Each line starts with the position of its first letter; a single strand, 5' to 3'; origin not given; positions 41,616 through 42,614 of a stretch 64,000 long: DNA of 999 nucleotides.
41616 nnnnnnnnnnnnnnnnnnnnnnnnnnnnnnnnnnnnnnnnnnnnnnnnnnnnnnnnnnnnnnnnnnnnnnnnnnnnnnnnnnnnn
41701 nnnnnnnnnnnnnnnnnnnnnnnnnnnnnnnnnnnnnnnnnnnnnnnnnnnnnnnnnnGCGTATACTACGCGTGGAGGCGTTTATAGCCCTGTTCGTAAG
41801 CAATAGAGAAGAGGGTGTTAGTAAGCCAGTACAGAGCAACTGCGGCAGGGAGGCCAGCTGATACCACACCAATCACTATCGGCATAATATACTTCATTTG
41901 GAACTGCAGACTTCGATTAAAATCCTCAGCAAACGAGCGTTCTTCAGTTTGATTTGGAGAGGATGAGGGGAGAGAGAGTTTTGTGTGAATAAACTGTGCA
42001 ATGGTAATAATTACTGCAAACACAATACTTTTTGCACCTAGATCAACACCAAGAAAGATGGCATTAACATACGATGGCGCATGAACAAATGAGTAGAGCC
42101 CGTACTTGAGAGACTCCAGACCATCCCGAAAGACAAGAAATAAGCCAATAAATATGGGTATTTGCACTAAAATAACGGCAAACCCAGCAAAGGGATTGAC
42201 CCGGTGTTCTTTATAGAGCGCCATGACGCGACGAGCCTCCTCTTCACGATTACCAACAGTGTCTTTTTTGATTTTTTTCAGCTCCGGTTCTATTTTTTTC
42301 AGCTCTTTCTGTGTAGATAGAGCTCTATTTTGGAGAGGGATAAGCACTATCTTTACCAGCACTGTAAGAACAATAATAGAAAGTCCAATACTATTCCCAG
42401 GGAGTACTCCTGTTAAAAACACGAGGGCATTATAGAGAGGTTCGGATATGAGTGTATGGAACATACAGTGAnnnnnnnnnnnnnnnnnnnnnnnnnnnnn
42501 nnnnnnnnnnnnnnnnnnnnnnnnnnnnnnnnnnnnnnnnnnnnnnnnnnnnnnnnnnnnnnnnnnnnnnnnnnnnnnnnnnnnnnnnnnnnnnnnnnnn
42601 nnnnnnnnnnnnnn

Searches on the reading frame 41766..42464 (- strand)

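Call 71: search_protein_families(library=pfam, proteins=[window:41766-42464:-], max_evalue=0.001)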
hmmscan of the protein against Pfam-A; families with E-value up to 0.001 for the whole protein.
window:41766-42464:- (232 aa): 1 family
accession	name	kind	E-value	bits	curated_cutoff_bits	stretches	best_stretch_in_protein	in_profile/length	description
PF02096.25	60KD_IMP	-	5.1e-41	140.8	35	1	27-223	2-157/163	60Kd inner membrane protein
